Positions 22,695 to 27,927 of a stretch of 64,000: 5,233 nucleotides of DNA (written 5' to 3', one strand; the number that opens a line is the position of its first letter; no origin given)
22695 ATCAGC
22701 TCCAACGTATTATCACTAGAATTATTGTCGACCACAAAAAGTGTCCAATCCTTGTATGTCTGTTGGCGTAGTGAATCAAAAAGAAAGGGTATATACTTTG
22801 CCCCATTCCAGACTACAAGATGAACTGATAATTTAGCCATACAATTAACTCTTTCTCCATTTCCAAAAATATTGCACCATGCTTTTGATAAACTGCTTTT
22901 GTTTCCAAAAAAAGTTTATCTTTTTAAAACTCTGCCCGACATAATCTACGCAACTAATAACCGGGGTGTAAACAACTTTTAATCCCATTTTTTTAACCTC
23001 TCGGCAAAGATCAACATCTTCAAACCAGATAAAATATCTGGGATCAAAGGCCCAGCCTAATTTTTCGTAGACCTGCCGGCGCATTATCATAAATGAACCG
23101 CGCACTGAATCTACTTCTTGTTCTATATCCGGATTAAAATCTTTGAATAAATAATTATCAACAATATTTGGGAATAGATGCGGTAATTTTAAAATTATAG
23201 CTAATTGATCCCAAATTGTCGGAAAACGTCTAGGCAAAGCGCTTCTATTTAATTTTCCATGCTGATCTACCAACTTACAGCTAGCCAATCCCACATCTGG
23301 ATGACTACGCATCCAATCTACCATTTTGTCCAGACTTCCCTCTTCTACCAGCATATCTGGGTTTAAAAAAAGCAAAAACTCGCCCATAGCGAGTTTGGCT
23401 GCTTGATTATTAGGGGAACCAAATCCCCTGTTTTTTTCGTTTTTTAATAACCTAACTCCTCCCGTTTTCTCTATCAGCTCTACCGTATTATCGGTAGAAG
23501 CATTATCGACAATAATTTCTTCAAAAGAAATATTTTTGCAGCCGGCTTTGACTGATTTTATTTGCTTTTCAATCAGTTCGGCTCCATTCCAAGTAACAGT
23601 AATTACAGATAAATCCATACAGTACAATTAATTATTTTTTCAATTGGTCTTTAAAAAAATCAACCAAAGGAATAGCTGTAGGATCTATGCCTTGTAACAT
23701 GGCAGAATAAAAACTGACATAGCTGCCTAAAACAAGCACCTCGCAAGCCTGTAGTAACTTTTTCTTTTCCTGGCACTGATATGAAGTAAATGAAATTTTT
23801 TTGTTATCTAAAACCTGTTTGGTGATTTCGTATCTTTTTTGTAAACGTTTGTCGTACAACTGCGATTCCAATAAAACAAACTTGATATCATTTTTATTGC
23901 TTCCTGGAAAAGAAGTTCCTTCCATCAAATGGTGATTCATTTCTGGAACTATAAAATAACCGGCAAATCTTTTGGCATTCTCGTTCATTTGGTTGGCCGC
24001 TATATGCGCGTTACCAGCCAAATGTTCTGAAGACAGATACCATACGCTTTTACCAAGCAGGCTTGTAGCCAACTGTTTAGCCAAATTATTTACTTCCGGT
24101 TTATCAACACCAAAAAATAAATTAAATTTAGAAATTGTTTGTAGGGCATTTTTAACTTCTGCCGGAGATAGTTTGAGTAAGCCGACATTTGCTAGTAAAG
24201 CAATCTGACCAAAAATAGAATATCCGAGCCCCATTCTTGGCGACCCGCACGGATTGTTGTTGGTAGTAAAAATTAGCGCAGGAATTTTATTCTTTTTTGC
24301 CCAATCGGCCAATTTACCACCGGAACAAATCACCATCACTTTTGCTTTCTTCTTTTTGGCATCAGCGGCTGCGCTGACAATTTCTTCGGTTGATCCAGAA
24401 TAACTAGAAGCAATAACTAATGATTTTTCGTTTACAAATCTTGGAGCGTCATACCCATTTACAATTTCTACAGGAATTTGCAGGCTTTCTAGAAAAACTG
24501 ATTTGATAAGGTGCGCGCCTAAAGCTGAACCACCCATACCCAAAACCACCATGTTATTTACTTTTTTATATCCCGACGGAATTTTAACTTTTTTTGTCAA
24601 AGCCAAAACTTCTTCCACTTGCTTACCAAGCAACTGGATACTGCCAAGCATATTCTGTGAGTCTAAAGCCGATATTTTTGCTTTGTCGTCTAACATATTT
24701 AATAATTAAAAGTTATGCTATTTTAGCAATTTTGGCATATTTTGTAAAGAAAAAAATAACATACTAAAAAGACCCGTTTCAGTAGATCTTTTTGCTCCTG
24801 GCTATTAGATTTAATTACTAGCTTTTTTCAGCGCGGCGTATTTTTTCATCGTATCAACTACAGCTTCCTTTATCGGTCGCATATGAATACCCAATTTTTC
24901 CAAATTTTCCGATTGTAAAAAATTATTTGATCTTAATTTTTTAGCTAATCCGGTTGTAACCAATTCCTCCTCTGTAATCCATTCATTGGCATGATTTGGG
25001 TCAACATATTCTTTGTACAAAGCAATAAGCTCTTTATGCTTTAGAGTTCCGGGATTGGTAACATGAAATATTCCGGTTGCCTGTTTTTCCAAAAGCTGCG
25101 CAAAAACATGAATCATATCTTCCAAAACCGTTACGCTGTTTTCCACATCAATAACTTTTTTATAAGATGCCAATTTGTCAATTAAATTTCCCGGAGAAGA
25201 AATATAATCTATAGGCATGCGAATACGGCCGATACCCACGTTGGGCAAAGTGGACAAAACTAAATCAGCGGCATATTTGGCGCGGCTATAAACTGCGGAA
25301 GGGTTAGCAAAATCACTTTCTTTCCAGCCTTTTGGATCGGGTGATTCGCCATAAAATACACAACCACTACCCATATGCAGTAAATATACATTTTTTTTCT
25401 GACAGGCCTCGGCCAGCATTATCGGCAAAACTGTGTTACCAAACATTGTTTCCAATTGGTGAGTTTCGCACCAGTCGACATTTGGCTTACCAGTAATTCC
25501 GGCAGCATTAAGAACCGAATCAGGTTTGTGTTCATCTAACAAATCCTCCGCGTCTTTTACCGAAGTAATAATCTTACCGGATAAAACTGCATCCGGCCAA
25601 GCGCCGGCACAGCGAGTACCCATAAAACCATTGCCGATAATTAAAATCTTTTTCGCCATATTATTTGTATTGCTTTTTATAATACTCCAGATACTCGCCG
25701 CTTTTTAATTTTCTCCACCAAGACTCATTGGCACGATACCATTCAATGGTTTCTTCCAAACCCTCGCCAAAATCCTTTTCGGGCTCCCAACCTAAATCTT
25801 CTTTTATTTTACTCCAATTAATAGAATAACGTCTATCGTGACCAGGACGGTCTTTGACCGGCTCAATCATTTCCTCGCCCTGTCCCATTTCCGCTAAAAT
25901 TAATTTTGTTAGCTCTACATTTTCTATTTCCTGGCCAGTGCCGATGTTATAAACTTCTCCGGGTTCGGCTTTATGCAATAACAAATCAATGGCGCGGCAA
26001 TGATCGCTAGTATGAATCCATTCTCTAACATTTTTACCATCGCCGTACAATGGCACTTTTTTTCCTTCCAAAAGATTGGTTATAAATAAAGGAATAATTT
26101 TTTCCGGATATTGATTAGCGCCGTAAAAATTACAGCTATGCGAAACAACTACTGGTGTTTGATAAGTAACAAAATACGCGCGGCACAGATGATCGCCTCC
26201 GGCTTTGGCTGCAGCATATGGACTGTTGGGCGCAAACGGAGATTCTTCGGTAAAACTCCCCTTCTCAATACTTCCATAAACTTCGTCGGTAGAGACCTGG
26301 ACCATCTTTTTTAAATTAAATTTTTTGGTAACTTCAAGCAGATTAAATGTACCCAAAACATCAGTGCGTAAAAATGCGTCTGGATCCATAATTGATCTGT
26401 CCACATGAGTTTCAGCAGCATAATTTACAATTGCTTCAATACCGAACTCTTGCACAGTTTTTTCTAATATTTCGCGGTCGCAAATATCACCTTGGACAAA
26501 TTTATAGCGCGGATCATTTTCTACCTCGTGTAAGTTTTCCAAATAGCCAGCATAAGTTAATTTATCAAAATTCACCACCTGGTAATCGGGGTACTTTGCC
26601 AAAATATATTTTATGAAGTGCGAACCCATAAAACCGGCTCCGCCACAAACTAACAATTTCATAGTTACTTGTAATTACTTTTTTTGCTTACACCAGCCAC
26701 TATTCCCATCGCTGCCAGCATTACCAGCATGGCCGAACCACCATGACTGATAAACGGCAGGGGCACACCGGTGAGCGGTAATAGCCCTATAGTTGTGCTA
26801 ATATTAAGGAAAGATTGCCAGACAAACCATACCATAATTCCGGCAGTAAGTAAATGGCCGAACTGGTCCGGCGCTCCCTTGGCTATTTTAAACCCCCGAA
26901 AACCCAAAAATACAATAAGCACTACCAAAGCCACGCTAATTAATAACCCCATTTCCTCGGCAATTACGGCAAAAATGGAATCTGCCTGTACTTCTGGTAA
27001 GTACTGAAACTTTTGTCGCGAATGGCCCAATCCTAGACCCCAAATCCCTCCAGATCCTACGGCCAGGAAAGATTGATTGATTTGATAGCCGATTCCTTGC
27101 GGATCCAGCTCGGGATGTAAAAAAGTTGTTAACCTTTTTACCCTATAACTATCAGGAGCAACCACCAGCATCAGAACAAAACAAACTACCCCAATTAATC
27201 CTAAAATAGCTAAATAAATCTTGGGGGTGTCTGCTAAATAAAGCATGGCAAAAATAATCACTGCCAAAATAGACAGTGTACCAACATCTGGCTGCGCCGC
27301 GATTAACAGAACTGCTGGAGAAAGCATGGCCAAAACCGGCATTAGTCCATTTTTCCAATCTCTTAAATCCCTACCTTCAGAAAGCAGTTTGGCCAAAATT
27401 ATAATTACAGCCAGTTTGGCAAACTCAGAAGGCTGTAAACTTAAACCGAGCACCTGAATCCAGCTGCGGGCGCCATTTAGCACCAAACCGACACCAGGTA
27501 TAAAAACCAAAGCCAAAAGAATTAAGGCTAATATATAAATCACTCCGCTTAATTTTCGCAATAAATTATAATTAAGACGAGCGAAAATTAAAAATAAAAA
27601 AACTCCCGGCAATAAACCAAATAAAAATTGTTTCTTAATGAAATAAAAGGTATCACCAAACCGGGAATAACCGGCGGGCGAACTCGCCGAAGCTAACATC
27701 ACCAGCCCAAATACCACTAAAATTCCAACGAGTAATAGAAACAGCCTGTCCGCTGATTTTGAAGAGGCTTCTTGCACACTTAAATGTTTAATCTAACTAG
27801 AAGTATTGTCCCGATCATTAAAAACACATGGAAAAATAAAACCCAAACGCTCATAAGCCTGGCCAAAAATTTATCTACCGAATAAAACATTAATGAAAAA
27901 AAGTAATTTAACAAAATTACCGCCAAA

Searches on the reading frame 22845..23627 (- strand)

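Call 51: search_protein_families(library=pfam, proteins=[window:22845-23627:-], max_evalue=0.001)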
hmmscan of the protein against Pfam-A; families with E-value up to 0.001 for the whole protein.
window:22845-23627:- (260 aa): 5 families
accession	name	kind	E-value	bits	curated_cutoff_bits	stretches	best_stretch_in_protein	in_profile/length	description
PF00535.33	Glycos_transf_2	-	5.9e-22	78.8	23.3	1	7-189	1-166/168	Glycosyl transferase family 2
PF13641.12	Glyco_tranf_2_3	-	6.7e-13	49.6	27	1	6-236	3-219/230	Glycosyltransferase like family 2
PF13712.12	Glyco_tranf_2_5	-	6.8e-05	23.1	27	1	73-220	45-179/210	Glycosyltransferase like family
PF13632.12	Glyco_trans_2_3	-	0.00081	19.7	27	0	176-244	73-136/198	Glycosyl transferase family group 2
PF10111.15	Glyco_tranf_2_2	-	0.0009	19.2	27.3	0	19-105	15-105/276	Glycosyltransferase like family 2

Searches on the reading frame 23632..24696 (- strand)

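Call 50: search_protein_families(library=pfam, proteins=[window:23632-24696:-], max_evalue=0.001)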
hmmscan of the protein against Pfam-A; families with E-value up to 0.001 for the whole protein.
window:23632-24696:- (354 aa): 2 families
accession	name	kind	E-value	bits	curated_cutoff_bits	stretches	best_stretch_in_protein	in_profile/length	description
PF10432.14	bact-PGI_C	-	9.1e-30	104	24.5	1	203-352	2-151/151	Bacterial phospho-glucose isomerase C-terminal SIS domain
PF01380.27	SIS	-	1.9e-09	37.8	25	1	45-125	4-88/131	SIS domain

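Call 52: search_protein_families(library=ncbifam, proteins=[window:23632-24696:-], max_evalue=0.0001)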
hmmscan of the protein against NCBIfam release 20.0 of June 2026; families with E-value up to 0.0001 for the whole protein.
window:23632-24696:- (354 aa): 12 families
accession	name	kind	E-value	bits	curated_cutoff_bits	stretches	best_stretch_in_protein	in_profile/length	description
NF006425.0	PRK08674.1-5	equivalog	1.5e-78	264.2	471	1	1-353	4-354/358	bifunctional phosphoglucose/phosphomannose isomerase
NF006426.0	PRK08674.1-6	subfamily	3.2e-72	243.3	295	1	1-354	1-351/354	bifunctional phosphoglucose/phosphomannose isomerase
NF006424.0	PRK08674.1-3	equivalog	2.1e-56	191.8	730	1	2-352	6-352/355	bifunctional phosphoglucose/phosphomannose isomerase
TIGR02128.1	G6PI_arch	equivalog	4.2e-51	173.7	213.9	1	34-352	9-307/308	bifunctional phosphoglucose/phosphomannose isomerase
NF006423.0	PRK08674.1-2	equivalog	7.4e-47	159.8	254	1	41-353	21-317/317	bifunctional phosphoglucose/phosphomannose isomerase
NF006422.0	PRK08674.1-1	subfamily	2.2e-21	76.6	317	1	44-283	24-238/302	bifunctional phosphoglucose/phosphomannose isomerase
TIGR03127.2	RuMP_HxlB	equivalog_domain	5.9e-07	29.5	160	1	41-125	25-107/178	6-phospho-3-hexuloisomerase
NF003016.0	PRK03868.1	equivalog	1.2e-06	27.6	487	1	19-144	34-173/410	glucose-6-phosphate isomerase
NF001484.0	PRK00331.1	subfamily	4e-06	25.5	381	1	37-125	277-368/601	isomerizing glutamine--fructose-6-phosphate transaminase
TIGR01135.1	glmS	equivalog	3.4e-05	22.5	418.05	1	24-125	269-373/607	glutamine--fructose-6-phosphate transaminase (isomerizing)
NF041755.1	RuMP_HxlAB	equivalog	3.6e-05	22.9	500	1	20-126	217-324/391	bifunctional 3-hexulose-6-phosphate synthase/6-phospho-3-hexuloisomerase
NF007080.0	PRK09533.1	equivalog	4.6e-05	21.4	712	1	12-108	423-526/949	bifunctional transaldolase/phosoglucose isomerase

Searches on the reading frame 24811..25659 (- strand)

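Call 50: search_protein_families(library=pfam, proteins=[window:24811-25659:-], max_evalue=0.001)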
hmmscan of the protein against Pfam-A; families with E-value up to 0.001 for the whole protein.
window:24811-25659:- (282 aa): 2 families
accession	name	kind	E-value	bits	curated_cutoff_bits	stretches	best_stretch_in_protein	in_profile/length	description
PF04321.23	RmlD_sub_bind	-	1.1e-17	64.5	27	1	32-274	38-285/287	RmlD substrate binding domain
PF01370.27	Epimerase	-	1e-11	45.1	20.9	1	32-135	51-153/240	NAD dependent epimerase/dehydratase family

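Call 52: search_protein_families(library=ncbifam, proteins=[window:24811-25659:-], max_evalue=0.0001)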
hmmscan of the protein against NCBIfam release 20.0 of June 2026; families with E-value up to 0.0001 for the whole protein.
window:24811-25659:- (282 aa): 3 families
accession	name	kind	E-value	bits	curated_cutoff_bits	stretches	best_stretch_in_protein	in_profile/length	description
TIGR01214.1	rmlD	equivalog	4e-18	65.5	224.05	1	31-273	36-284/285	dTDP-4-dehydrorhamnose reductase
NF007440.0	PRK09987.1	equivalog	4.6e-05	22.8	308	1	41-135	50-139/299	dTDP-4-dehydrorhamnose reductase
TIGR01179.1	galE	equivalog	4.9e-05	22.3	262.3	1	35-139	60-160/332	UDP-glucose 4-epimerase GalE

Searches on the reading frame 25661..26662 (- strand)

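Call 50: search_protein_families(library=pfam, proteins=[window:25661-26662:-], max_evalue=0.001)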
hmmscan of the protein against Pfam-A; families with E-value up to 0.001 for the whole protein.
window:25661-26662:- (333 aa): 7 families
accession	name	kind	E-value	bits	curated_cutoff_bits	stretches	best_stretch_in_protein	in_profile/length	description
PF16363.11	GDP_Man_Dehyd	-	1.1e-81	275.4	27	1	4-305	1-332/332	GDP-mannose 4,6 dehydratase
PF01370.27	Epimerase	-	9e-64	215.6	20.9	1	4-241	2-240/240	NAD dependent epimerase/dehydratase family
PF02719.21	Polysacc_synt_2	-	3.3e-17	63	20.2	1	3-128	1-131/293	Polysaccharide biosynthesis protein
PF04321.23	RmlD_sub_bind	-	6.5e-17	62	27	1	1-270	1-242/287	RmlD substrate binding domain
PF01073.25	3Beta_HSD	-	7.5e-14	51.8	22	1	4-155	1-152/280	3-beta hydroxysteroid dehydrogenase/isomerase family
PF07993.18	NAD_binding_4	-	9.4e-10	38.5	20.1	1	6-143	2-171/258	Male sterility protein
PF13460.12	NAD_binding_10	-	1e-05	25.9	27.2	1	7-162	1-133/184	NAD(P)H-binding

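Call 52: search_protein_families(library=ncbifam, proteins=[window:25661-26662:-], max_evalue=0.0001)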
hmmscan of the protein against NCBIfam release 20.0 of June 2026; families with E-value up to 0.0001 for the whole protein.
window:25661-26662:- (333 aa): 26 families (the best 25 are shown)
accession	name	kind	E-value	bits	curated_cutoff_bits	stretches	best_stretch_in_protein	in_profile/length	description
TIGR01181.1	dTDP_gluc_dehyt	equivalog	1.9e-135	451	365.1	1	2-319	1-321/321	dTDP-glucose 4,6-dehydratase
NF007490.0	PRK10084.1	subfamily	1.9e-95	319.9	649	1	1-332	1-357/361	dTDP-glucose 4,6-dehydratase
NF007582.0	PRK10217.1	equivalog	2.9e-90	302.9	698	1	2-324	3-346/355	dTDP-glucose 4,6-dehydratase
TIGR04180.1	EDH_00030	hypoth_equivalog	6.3e-45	153.5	475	1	4-295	2-295/297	NAD-dependent 4,6-dehydratase LegB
TIGR01179.1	galE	equivalog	3.3e-40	137.9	262.3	1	2-312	1-328/332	UDP-glucose 4-epimerase GalE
TIGR02622.1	CDP_4_6_dhtase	equivalog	3.1e-26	92.3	278.45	1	2-311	6-332/352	CDP-glucose 4,6-dehydratase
TIGR01472.1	gmd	equivalog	1.6e-23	83.5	415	1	4-258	4-267/342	GDP-mannose 4,6-dehydratase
NF007956.0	PRK10675.1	subfamily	3.3e-21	75.8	394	1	1-153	1-153/338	UDP-glucose 4-epimerase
NF011728.1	PRK15181.1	equivalog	1.9e-20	73.2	760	1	3-312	18-340/348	Vi polysaccharide biosynthesis UDP-N-acetylglucosaminuronic acid C-4 epimerase TviC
NF047922.1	GDPFucSynFcl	equivalog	2.1e-19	70.1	500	1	92-313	72-305/308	GDP-L-fucose synthase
TIGR02197.1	heptose_epim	equivalog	1.6e-17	63.6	274.6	1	3-310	1-314/316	ADP-glyceromanno-heptose 6-epimerase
TIGR03589.1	PseB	equivalog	4.4e-16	58.7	407.75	1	3-238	7-224/324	UDP-N-acetylglucosamine 4,6-dehydratase (inverting)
TIGR01214.1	rmlD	equivalog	4e-15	55.7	224.05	1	2-208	1-178/285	dTDP-4-dehydrorhamnose reductase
NF008872.0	PRK11908.1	equivalog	1.3e-14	54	294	1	1-259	2-271/349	bifunctional UDP-4-keto-pentose/UDP-xylose synthase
NF043036.1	ErythonDh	equivalog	3.4e-14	52.8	325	1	1-163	1-163/321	D-erythronate dehydrogenase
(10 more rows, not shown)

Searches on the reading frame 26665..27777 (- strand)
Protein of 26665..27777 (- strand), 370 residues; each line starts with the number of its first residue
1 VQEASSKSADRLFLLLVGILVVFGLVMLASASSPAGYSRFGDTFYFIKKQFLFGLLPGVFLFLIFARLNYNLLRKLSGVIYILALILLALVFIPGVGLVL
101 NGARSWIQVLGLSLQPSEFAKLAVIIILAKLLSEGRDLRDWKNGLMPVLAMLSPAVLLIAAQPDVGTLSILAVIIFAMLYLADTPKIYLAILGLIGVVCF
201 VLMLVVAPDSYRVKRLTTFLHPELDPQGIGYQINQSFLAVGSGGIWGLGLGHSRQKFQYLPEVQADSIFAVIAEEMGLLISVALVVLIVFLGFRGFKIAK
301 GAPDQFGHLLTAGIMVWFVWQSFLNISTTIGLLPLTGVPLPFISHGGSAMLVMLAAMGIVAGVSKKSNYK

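Call 50: search_protein_families(library=pfam, proteins=[window:26665-27777:-], max_evalue=0.001)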
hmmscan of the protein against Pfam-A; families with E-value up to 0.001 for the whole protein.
window:26665-27777:- (370 aa): 1 family
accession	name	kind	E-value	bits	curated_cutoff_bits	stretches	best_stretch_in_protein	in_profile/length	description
PF01098.24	FTSW_RODA_SPOVE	-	3.1e-99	332.8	26.4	1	11-368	2-355/356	Cell cycle protein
